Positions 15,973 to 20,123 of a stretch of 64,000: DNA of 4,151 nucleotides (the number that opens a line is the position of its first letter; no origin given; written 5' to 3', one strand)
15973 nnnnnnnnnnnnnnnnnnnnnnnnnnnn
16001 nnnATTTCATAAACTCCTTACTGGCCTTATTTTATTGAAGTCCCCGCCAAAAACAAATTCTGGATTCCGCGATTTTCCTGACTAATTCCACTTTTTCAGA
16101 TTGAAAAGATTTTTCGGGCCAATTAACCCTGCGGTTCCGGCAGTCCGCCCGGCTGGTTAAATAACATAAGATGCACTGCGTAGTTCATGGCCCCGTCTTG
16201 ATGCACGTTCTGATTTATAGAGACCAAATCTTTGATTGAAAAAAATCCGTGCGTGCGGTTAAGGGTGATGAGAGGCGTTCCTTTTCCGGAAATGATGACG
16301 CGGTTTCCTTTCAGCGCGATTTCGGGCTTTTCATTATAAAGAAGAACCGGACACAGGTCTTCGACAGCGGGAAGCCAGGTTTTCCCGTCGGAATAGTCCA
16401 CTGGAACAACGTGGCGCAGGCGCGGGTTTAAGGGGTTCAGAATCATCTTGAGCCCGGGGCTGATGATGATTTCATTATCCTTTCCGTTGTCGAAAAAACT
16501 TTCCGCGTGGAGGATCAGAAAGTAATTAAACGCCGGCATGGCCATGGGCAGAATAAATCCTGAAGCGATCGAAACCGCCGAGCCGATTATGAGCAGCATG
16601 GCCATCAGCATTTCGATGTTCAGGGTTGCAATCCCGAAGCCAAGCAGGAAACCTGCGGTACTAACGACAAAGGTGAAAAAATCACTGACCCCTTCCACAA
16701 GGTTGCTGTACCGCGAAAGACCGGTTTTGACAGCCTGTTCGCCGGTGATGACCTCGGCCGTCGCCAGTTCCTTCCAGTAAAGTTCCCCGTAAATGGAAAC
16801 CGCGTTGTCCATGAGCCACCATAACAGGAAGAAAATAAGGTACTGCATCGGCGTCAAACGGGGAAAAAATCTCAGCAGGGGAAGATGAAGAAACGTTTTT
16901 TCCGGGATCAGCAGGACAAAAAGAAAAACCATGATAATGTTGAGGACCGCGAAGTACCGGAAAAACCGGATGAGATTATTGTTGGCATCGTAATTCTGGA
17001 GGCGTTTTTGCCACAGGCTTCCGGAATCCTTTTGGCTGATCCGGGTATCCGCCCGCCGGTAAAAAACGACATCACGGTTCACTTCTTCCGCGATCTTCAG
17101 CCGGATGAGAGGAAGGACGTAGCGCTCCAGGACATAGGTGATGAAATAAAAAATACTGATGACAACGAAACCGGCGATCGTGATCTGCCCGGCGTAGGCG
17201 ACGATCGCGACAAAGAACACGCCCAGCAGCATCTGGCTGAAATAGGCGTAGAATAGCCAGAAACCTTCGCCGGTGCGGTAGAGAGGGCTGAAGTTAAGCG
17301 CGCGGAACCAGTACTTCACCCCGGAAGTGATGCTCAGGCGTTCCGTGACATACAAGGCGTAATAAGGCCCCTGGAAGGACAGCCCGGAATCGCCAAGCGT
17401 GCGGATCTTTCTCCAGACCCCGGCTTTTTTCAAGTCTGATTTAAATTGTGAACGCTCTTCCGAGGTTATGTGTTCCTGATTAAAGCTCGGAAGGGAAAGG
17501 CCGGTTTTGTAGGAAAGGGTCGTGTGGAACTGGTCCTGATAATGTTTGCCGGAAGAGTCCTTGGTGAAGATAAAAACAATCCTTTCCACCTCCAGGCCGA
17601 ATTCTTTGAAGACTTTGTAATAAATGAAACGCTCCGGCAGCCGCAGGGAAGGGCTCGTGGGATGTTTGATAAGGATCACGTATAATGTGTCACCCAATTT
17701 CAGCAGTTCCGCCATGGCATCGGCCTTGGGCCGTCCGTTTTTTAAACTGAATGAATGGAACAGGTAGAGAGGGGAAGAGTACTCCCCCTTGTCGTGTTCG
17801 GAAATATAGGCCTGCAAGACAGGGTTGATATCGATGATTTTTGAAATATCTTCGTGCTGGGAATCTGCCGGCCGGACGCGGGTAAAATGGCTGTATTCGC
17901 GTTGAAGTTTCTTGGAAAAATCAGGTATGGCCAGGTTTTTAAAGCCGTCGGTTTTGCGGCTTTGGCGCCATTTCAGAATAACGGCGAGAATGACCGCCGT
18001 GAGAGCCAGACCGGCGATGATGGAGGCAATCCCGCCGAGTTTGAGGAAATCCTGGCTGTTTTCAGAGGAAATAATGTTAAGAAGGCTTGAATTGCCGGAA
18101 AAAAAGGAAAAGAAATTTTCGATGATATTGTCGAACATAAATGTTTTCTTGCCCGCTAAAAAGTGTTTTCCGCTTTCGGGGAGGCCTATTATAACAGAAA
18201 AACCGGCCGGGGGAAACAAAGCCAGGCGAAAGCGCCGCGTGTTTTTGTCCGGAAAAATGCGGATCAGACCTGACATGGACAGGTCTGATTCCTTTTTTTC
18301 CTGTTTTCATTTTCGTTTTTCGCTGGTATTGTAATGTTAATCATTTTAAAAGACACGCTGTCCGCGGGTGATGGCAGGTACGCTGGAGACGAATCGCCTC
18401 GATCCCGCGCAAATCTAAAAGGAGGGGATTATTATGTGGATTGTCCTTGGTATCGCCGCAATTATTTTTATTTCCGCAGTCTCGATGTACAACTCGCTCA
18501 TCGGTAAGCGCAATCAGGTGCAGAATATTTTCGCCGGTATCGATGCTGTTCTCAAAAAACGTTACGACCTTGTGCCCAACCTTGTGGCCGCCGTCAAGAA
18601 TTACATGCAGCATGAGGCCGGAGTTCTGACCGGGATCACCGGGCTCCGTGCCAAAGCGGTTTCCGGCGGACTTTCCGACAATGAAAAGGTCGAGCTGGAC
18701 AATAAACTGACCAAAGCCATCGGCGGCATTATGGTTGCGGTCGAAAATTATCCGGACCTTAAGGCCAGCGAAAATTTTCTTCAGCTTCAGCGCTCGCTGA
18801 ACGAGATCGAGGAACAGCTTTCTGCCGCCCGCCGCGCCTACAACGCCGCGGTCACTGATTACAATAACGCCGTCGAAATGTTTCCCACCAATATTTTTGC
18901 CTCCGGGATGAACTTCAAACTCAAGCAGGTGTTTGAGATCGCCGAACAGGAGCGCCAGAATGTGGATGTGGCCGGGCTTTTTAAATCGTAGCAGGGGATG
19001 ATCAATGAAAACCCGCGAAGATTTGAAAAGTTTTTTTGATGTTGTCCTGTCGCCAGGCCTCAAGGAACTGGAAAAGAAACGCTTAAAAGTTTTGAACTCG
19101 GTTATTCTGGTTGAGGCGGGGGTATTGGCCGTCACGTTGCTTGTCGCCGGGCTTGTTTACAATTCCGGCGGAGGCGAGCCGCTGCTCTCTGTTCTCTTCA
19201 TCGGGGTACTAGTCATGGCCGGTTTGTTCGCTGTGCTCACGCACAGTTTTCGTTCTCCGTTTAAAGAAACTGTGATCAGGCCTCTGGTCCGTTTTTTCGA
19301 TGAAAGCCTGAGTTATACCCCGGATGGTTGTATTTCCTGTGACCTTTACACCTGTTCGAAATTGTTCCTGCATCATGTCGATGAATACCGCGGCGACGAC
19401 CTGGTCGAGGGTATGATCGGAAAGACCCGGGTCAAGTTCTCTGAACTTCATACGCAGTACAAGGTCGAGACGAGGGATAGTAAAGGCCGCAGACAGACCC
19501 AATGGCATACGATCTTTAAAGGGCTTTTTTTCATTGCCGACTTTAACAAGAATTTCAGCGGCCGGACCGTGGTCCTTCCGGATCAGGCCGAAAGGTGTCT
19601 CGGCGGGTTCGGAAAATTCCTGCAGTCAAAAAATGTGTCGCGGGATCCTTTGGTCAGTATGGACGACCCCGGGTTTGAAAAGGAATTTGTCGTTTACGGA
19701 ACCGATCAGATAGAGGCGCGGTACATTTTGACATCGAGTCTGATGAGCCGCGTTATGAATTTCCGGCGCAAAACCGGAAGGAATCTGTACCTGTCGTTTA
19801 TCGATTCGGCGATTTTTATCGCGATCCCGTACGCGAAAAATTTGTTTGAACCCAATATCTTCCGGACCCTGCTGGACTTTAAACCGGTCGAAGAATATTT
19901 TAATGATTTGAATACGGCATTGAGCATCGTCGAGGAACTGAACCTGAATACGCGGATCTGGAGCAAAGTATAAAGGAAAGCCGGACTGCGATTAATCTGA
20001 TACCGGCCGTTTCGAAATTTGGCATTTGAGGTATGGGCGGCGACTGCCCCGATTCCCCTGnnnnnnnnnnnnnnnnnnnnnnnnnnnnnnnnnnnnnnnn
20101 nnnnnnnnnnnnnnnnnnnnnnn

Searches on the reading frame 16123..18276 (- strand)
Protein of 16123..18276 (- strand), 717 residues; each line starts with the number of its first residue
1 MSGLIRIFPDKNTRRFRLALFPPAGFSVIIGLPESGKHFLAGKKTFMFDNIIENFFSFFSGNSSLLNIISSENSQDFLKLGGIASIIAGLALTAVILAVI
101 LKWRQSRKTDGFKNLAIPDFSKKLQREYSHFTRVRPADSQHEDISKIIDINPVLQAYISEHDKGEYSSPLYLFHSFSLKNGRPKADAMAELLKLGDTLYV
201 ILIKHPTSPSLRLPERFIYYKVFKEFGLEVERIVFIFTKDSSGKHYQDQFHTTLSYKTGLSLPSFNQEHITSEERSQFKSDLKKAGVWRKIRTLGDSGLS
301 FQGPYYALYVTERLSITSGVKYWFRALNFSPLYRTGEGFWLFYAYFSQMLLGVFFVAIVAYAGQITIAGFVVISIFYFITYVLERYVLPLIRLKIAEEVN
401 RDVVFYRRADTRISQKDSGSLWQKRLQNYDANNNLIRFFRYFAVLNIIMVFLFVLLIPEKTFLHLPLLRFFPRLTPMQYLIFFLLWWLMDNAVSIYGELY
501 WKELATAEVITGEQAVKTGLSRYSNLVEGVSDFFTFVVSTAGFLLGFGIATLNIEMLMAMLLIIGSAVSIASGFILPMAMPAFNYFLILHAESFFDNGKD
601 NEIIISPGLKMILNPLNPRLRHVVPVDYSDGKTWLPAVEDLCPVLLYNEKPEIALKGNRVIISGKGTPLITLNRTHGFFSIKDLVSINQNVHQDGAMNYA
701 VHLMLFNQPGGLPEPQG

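Call 3: search_protein_families(library=pfam, proteins=[window:16123-18276:-], max_evalue=0.01)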
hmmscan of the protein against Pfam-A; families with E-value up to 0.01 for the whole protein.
window:16123-18276:- (717 aa): 0 families

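Call 4: search_protein_families(library=ncbifam, proteins=[window:16123-18276:-], max_evalue=0.01)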
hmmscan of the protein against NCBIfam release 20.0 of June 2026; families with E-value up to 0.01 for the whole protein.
window:16123-18276:- (717 aa): 0 families

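Call 5: search_protein_families(library=pfam, proteins=[window:16123-18276:-], max_evalue=10)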
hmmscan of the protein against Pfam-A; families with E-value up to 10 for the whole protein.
window:16123-18276:- (717 aa): 1 family
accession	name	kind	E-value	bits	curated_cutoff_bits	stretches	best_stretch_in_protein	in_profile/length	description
PF19560.4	DUF6082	-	0.073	13.1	26.7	1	79-109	7-37/163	Family of unknown function (DUF6082)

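Call 58: find_homologous_proteins(query=window:16123-18276:-)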
Query window:16123-18276:- (717 aa): 2 proteins with E <= 0.001 among 8000 candidates.
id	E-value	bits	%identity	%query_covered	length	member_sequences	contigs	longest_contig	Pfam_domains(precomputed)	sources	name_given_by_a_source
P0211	0.0e+0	1512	100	94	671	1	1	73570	-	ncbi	ncbi:MAG: hypothetical protein AB1650_08035 [Candidatus Omnitrophota bacterium]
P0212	1.3e-273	928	64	89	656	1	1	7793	-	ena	-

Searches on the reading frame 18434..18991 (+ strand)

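Call 66: search_protein_families(library=pfam, proteins=[window:18434-18991:+], max_evalue=0.00001)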
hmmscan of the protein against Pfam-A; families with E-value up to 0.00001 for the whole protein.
window:18434-18991:+ (185 aa): 1 family
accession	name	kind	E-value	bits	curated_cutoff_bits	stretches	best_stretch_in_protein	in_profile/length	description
PF04011.17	LemA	-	5e-50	169.6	26.2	1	33-179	2-147/149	LemA family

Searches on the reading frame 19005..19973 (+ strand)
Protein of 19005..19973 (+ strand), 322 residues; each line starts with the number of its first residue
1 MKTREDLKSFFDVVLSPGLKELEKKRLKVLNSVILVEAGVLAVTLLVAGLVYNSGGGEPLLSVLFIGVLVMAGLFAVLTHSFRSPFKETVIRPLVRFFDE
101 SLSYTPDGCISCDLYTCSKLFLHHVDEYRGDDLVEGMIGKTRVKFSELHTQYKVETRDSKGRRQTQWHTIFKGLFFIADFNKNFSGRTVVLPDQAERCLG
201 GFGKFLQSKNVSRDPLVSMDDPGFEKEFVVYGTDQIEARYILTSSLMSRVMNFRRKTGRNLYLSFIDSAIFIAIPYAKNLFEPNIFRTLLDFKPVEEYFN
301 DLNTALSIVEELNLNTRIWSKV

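Call 66: search_protein_families(library=pfam, proteins=[window:19005-19973:+], max_evalue=0.00001)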
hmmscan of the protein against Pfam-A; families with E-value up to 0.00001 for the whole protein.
window:19005-19973:+ (322 aa): 1 family
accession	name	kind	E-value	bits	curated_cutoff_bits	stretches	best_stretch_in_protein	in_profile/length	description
PF11335.13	DUF3137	-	2.7e-46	157.3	26.1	1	169-314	1-139/139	Protein of unknown function (DUF3137)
